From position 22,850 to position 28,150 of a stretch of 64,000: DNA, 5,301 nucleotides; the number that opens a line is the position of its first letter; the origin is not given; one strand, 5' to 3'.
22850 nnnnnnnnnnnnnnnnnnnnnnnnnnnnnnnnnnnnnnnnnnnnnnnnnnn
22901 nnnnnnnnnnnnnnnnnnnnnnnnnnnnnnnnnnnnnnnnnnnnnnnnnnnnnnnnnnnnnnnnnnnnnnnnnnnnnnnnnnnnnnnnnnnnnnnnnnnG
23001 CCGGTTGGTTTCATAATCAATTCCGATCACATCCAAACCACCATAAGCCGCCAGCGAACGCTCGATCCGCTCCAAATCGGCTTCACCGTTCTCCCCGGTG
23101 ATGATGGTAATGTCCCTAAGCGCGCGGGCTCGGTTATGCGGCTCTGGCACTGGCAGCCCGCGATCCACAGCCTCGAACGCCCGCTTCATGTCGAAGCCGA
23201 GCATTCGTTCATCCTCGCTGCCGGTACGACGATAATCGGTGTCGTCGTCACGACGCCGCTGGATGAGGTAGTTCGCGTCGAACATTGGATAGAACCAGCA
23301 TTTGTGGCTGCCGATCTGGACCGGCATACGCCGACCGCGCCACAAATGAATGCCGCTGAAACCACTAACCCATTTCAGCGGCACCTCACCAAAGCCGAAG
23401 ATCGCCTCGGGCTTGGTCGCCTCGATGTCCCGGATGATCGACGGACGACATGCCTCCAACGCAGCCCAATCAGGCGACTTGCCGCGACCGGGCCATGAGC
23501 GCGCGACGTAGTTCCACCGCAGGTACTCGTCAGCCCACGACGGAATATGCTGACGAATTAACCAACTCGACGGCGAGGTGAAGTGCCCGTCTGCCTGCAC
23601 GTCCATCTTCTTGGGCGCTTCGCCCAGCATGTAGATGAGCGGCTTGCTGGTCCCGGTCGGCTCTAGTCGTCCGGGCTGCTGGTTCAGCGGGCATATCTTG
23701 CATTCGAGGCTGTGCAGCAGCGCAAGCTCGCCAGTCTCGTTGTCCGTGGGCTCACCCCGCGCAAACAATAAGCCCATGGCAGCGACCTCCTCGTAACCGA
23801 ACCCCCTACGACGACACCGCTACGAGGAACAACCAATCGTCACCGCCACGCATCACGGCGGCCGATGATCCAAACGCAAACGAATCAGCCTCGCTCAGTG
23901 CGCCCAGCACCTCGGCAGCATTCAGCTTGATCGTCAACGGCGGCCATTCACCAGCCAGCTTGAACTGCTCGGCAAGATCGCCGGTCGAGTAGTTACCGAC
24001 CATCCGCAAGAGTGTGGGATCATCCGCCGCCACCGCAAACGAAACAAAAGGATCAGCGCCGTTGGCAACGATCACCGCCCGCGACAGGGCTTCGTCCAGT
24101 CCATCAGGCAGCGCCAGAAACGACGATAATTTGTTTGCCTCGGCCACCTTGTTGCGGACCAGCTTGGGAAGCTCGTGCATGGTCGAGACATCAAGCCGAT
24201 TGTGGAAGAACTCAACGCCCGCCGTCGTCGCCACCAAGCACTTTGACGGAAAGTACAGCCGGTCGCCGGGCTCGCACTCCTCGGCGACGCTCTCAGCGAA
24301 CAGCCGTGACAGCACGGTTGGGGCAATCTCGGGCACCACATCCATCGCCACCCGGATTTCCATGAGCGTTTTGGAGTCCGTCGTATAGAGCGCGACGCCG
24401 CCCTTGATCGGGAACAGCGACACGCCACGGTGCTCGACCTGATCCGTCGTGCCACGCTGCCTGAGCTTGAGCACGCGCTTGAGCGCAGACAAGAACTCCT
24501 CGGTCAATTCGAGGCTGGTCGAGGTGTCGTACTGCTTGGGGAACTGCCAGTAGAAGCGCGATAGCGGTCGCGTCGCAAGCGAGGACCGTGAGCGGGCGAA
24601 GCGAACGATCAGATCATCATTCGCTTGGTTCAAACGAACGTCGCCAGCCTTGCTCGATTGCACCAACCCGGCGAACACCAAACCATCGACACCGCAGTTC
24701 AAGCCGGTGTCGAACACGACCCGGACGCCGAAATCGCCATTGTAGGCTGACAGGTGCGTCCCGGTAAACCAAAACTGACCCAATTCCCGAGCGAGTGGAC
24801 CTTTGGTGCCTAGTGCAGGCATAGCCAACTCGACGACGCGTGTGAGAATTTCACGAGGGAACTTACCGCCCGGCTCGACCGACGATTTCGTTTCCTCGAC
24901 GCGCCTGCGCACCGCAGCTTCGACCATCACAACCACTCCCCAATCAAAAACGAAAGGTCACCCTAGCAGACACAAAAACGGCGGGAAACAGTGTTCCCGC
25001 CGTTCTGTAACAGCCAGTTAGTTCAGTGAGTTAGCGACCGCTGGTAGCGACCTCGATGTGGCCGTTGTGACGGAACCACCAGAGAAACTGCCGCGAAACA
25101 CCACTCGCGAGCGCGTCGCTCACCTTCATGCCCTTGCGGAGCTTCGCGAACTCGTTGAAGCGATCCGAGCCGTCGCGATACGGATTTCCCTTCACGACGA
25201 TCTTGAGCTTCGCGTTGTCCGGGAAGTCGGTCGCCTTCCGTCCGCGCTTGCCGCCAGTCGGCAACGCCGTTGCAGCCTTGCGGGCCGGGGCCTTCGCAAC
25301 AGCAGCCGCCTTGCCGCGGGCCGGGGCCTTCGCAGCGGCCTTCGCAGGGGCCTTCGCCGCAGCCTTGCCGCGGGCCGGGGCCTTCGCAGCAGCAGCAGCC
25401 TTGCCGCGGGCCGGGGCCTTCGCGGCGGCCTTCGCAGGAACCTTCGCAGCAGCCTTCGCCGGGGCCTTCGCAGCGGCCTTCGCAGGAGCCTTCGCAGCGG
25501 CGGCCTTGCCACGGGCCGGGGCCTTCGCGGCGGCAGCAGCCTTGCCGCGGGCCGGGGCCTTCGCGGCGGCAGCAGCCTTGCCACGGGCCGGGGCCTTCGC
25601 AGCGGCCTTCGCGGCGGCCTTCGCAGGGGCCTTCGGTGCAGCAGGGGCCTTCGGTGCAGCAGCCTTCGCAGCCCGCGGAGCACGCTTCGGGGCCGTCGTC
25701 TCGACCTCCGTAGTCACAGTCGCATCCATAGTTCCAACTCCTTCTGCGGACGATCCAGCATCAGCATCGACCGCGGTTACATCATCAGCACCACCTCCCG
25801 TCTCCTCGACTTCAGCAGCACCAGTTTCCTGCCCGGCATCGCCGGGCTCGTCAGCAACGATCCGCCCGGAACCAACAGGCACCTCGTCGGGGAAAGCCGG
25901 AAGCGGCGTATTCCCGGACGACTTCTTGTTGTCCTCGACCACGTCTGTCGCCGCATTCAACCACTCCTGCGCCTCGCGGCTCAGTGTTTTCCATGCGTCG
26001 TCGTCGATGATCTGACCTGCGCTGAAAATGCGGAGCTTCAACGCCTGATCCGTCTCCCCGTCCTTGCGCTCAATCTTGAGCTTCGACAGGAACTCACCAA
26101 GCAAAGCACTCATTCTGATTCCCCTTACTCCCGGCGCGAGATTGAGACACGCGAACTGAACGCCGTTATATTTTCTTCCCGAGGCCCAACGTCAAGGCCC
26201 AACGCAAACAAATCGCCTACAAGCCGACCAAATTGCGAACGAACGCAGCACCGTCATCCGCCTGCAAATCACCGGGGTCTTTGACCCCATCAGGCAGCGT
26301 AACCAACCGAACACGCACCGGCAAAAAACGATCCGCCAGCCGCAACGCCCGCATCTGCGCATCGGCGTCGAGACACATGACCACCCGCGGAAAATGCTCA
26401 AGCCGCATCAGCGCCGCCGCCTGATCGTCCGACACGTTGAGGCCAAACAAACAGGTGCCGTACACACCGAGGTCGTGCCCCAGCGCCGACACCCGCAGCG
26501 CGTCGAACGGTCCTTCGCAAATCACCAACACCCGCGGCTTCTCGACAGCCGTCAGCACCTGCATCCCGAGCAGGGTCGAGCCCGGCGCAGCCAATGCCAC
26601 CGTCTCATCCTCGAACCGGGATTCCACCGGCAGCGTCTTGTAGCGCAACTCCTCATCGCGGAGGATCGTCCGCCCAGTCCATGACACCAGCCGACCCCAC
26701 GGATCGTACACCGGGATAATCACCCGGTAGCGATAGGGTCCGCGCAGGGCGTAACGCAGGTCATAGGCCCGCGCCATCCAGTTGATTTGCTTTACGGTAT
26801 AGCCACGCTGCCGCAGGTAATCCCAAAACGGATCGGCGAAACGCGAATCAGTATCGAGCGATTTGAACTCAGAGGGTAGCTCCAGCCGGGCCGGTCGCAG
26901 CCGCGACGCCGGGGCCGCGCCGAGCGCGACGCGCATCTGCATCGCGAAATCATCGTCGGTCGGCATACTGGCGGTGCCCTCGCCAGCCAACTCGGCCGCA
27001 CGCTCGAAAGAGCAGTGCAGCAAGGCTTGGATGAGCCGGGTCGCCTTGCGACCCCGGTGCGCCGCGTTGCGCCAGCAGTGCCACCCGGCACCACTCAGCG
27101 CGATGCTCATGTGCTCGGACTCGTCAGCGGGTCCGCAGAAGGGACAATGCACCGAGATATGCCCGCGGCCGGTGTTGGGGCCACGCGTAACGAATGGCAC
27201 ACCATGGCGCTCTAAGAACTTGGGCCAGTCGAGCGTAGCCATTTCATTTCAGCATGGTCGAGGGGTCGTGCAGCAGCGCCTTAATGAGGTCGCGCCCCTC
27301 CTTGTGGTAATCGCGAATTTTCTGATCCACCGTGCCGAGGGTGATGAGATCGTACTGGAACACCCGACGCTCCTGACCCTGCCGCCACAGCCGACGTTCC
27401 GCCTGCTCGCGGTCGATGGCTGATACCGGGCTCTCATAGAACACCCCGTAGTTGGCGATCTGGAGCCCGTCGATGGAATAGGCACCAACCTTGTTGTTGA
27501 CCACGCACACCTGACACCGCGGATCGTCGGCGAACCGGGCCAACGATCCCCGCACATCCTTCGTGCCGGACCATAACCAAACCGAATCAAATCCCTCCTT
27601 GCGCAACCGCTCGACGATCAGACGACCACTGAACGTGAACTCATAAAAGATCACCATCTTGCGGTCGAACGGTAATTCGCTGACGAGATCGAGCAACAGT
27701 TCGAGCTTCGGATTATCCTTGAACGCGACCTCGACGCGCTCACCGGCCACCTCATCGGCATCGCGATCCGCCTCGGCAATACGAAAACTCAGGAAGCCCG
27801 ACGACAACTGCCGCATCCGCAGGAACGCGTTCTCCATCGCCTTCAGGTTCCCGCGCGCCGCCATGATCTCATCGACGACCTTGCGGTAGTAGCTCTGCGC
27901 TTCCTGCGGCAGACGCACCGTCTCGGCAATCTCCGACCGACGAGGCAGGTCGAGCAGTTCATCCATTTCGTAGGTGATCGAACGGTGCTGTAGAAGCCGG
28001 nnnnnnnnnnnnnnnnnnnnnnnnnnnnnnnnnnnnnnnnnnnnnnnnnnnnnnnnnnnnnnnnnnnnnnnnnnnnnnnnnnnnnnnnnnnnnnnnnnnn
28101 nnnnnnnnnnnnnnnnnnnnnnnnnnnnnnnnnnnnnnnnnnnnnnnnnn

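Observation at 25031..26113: Histone H1/AlgP-like Ala-Lys repeat protein inside the replication module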

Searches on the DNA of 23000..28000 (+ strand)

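Call 6: search_dna_similar(query=window:23000-28000:+, collection=phages, mode=near)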
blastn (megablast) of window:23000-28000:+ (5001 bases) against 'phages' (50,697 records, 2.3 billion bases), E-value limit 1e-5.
No match.

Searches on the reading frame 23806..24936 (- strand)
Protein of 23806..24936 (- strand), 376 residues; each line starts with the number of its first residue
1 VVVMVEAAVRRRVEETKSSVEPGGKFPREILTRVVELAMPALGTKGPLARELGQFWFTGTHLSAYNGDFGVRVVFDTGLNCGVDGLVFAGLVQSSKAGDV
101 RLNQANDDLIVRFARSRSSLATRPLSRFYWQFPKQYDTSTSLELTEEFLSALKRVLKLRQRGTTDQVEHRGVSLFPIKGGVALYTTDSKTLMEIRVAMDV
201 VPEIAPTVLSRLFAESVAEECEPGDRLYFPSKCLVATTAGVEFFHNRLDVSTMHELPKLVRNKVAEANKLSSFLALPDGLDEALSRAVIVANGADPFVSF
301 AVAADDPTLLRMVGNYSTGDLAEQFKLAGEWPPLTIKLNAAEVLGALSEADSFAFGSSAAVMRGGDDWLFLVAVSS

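Call 9: search_protein_families(library=pfam, proteins=[window:23806-24936:-], max_evalue=0.01)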
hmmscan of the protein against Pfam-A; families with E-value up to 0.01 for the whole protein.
window:23806-24936:- (376 aa): 0 families

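Call 70: search_solved_structures(query=window:23806-24936:-, max_evalue=1)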
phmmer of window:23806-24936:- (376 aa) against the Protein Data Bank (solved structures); distinct sequences matched with E-value up to 1: 0.

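Call 83: search_protein_families(library=ncbifam, proteins=[window:23806-24936:-], max_evalue=0.1)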
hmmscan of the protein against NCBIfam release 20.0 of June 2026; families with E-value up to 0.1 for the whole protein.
window:23806-24936:- (376 aa): 0 families

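Call 110: search_protein_families(library=phrogs, proteins=[window:23806-24936:-], max_evalue=0.001)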
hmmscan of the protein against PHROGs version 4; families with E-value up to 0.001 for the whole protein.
window:23806-24936:- (376 aa): 0 families

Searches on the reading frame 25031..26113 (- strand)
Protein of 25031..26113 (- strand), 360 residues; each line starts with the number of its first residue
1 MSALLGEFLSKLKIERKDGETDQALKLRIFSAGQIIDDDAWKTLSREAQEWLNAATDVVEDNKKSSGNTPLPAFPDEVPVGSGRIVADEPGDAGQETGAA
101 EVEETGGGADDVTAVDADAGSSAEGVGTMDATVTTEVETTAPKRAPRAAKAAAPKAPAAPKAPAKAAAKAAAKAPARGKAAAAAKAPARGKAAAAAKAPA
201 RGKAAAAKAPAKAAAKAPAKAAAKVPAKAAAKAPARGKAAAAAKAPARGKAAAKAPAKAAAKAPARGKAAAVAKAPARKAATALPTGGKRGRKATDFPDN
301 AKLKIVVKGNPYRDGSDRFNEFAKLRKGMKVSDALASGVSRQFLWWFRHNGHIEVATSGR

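Call 3: search_protein_families(library=pfam, proteins=[window:25031-26113:-], max_evalue=1)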
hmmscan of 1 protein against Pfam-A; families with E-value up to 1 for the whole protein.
window:25031-26113:- (360 aa): 0 families

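Call 4: search_protein_families(library=phrogs, proteins=[window:25031-26113:-], max_evalue=1)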
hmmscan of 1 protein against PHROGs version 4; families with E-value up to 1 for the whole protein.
window:25031-26113:- (360 aa): 0 families

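Call 10: find_homologous_proteins(query=window:25031-26113:-, max_evalue=0.001)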
Query window:25031-26113:- (360 aa): 6 proteins with E <= 0.001 among 8000 candidates.
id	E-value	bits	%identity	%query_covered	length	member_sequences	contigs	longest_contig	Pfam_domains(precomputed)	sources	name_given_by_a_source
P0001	2.6e-9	55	79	7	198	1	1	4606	-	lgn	-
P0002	3.2e-5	42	37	19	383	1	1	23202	-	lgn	-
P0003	4.3e-5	41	35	18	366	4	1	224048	PF00730.32,PF10576.15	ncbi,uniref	ncbi:endonuclease III [Streptomyces uncialis]|uniref:endonuclease III n=1 Tax=Streptomyces uncialis 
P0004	1.3e-4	40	44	5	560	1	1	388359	PF04545.23,PF00140.26,PF04542.21,PF04539.23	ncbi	ncbi:MAG: RNA polymerase sigma factor [Nocardioides sp.]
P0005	4.5e-4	38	72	8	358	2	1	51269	PF00730.32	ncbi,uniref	ncbi:endonuclease III [Streptomyces uncialis]|uniref:endonuclease III n=1 Tax=Streptomyces uncialis 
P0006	5.9e-4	38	-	-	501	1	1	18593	PF04545.23,PF00140.26,PF04542.21,PF04539.23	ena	-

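Call 16: find_encoding_contigs(protein=P0002, flank=10000, max_places=3)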
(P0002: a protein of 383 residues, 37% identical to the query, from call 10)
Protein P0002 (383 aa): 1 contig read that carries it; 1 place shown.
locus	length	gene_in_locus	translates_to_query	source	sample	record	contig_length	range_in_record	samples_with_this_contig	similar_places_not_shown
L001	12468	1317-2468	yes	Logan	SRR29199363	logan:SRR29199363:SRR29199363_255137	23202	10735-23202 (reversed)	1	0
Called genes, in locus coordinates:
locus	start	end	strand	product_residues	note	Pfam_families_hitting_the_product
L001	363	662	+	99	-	-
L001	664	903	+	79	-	-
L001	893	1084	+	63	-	-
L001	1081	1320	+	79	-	-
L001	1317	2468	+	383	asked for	-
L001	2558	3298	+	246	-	-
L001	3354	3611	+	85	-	-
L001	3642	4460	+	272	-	PF20691:TAGT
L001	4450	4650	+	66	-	-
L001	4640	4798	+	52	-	-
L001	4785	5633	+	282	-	PF18723:HMUDK_hel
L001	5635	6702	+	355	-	PF00303:Thymidylat_synt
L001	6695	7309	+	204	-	PF12917:YfbR-like (weak)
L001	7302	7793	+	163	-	PF11753:DUF3310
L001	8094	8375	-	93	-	PF23793:LysC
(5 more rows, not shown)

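Call 27: predict_structure(protein=window:25034-26113:-)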
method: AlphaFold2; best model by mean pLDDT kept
length: 360 residues; sequences in the alignment: 1
mean_pLDDT: 47.9   pTM: 0.25
mean pLDDT of the five models: 47.9, 44.7, 41.5, 41.0, 38.2
residues with pLDDT >= 90: 0; 70-90: 17; 50-70: 109; < 50: 234
segments of 3 or more residues with pLDDT < 50: 1-3, 35-39, 65-101, 103-128, 130-152, 158-201, 204-211, 214-216, 221-228, 230-237, 239-248, 251-257, 260-288, 291-294, 308-316, 358-360
pLDDT, mean of each block of 10 residues (from residue 1): 53 63 58 48 57 55 46 35 30 36 43 42 46 40 44 46 40 41 41 43 45 50 45 45 45 47 43 38 39 54 60 47 65 72 70 58
secondary structure, 60 per line:
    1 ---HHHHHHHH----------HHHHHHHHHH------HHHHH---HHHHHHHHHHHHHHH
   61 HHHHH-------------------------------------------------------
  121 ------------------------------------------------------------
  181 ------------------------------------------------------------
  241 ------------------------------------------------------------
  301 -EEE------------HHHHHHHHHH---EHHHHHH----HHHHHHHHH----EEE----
elements in order: H4-11 H22-31 H38-42 H46-65 E302-304 H317-326 H331-336 H341-349 E354-356

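Call 44: predict_structure(alignment_id=A2)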
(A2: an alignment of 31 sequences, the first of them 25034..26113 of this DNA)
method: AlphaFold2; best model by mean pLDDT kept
length: 360 residues; sequences in the alignment: 31
mean_pLDDT: 66.4   pTM: 0.33
mean pLDDT of the five models: 66.4, 64.7, 63.4, 62.9, 61.3
residues with pLDDT >= 90: 130; 70-90: 9; 50-70: 75; < 50: 146
segments of 3 or more residues with pLDDT < 50: 81-89, 105-128, 134-140, 146-153, 165-171, 176-179, 181-186, 189-194, 196-198, 200-209, 211-217, 219-223, 227-233, 235-238, 242-245, 265-270, 277-281
pLDDT, mean of each block of 10 residues (from residue 1): 90 95 96 96 97 97 92 77 46 52 47 38 42 49 50 49 49 48 47 47 46 48 49 48 50 51 50 49 52 74 96 97 97 97 95 83
secondary structure, 60 per line:
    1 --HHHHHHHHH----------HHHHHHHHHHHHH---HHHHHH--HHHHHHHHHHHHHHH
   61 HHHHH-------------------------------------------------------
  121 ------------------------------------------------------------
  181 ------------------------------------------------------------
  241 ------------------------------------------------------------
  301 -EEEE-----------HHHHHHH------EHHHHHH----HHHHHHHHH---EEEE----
elements in order: H3-11 H22-34 H38-43 H46-65 E302-305 H317-323 H331-336 H341-349 E353-356

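Call 46: fold_search(model_id=the predicted structure, library=pdb)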
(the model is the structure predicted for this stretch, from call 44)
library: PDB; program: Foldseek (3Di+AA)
matches with E <= 10: 18; with E <= 0.001: 0
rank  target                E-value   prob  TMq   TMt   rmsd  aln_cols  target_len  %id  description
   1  1faf_MODEL_1_A        2.7e+00  0.09  0.11  0.34   8.0        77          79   17  NMR STRUCTURE OF THE N-TERMINAL J DOMAIN OF MURINE POLYOMAVIRUS T ANTIGENS. (released 2000-11-22)
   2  7t3b_B                2.9e+00  0.15  0.10  0.10   8.8        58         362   14  GATOR1-RAG-RAGULATOR - GAP Complex (released 2022-04-06)
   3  4llc_A                3.2e+00  0.07  0.09  0.21   9.6        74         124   18  The crystal structure of R60E mutant of the histidine kinase (KinB) sensor domain from Pseudomonas aeruginosa PA01 (released 2013-08-07)
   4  4lgm                  5.0e+00  0.06  0.08  0.11   9.4        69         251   17  Crystal Structure of Sulfolobus solfataricus Vps4 (released 2013-11-06)
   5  8onz_A                5.4e+00  0.09  0.12  0.12   5.0        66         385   12  Chaetomium thermophilum Methionine Aminopeptidase 2 at the 80S ribosome (released 2024-02-21)
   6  3thg                  6.1e+00  0.06  0.08  0.27  12.8        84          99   12  Crystal structure of the creosote Rubisco activase C-domain (released 2011-08-31)
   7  9oxn_B                6.1e+00  0.03  0.09  0.06   8.9        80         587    9  Compact, ligand-free state of Manduca sexta soluble guanylate cyclase mutant beta C122S (released 2025-11-12)
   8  7mgx_A                6.9e+00  0.02  0.08  0.19  11.2        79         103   13  Structure of EmrE-D3 mutant in complex with monobody L10 and methyl viologen (released 2022-03-02)
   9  8hbe_B                7.3e+00  0.05  0.09  0.06   8.0        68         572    6  Structure of human soluble guanylate cyclase in the inactive state at 3.1 angstrom (released 2023-04-19)
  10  4nl9_C                7.3e+00  0.02  0.06  0.23  10.4        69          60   20  Crystal structure of the human Anks3-SAM/Anks6-SAM heterodimer (released 2014-07-16)
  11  1v4a                  7.8e+00  0.02  0.08  0.07  12.2        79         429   15  Structure of the N-terminal Domain of Escherichia coli Glutamine Synthetase adenylyltransferase (released 2004-07-27)
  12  7bsi_G                8.3e+00  0.05  0.07  0.27  10.2        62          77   10  Epstein-Barr virus, one asymmetric unit structure of the icosahedral tegumented capsid (released 2020-09-30)
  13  7toc_A                8.3e+00  0.02  0.08  0.08  11.3        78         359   18  Crystal Structure of the Mitochondrial Ketol-acid Reductoisomerase IlvC from Candida auris (released 2022-02-16)
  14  5chl_B                8.9e+00  0.06  0.11  0.19   5.9        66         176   14  Structural basis of H2A.Z recognition by YL1 histone chaperone component of SRCAP/SWR1 chromatin remodeling complex (released 2016-03-09)
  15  1lqa_A                8.9e+00  0.03  0.07  0.07   9.2        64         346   14  TAS PROTEIN FROM ESCHERICHIA COLI IN COMPLEX WITH NADPH (released 2003-07-08)
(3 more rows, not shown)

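Call 59: fold_search(model_id=the predicted structure, library=viral)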
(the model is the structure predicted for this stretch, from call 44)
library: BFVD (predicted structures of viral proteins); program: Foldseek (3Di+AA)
matches with E <= 10: 23; with E <= 0.001: 2
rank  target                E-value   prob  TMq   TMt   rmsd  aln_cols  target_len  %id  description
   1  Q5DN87                1.1e-04  1.00  0.18  0.41   5.7        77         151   23  Gp18 [Alphaproteobacteria phage PhiJL001]
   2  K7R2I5                1.5e-04  1.00  0.19  0.18  34.3       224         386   18  Uncharacterized protein [Vibrio phage vB_VpaS_MAR10]
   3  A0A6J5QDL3            3.2e-01  0.54  0.15  0.35  17.3       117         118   14  Uncharacterized protein [uncultured Caudovirales phage]
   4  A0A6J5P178            1.2e+00  0.35  0.14  0.23   8.4        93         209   14  Uncharacterized protein [uncultured Caudovirales phage]
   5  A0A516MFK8            1.3e+00  0.69  0.16  0.30   3.8        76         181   13  (no name in the UniProt tables at hand)
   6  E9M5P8                2.2e+00  0.02  0.07  0.10  20.5       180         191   12  Uncharacterized protein [Cricetid gammaherpesvirus 2]
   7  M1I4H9                3.0e+00  0.04  0.11  0.14  29.9       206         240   14  (no name in the UniProt tables at hand)
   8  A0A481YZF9            4.4e+00  0.03  0.09  0.17  17.0       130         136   18  RNA polymerases N/ 8 kDa subunit [Marseillevirus LCMAC202]
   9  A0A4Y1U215            4.7e+00  0.05  0.12  0.18  18.0       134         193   16  Large T antigen (Fragment) [Human polyomavirus 7]
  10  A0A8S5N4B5            5.3e+00  0.03  0.09  0.13  18.3       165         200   15  Uncharacterized protein [Myoviridae sp. ctTOm1]
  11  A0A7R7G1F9            5.7e+00  0.06  0.10  0.05  18.4        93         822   17  (no name in the UniProt tables at hand)
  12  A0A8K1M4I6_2          5.7e+00  0.02  0.08  0.02  42.8       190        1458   18  Genome polyprotein [Red panda picorna-like virus]
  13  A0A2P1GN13            5.7e+00  0.01  0.10  0.05  40.6       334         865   12  Uncharacterized protein [Wenzhou pacific spadenose shark paramyxovirus]
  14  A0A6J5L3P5            6.9e+00  0.05  0.11  0.14  16.2       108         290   15  Uncharacterized protein [uncultured Caudovirales phage]
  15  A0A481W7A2            6.9e+00  0.02  0.09  0.23  15.6       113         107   12  Uncharacterized protein [Pseudomonas phage Lana]
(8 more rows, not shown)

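Call 75: find_encoding_contigs(protein=window:25031-26113:-, flank=10000, max_places=3)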
Protein window:25031-26113:- (360 aa): no gene with exactly this product is on record in the collection.

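Call 83: search_protein_families(library=ncbifam, proteins=[window:25034-26113:-], max_evalue=0.1)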
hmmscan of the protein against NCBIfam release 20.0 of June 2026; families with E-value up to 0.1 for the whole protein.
window:25034-26113:- (360 aa): 1 family
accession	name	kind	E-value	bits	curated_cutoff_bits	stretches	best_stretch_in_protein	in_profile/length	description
TIGR02794.1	tolA_full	equivalog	0.00031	20.1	59.45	1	141-288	107-254/362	cell envelope integrity protein TolA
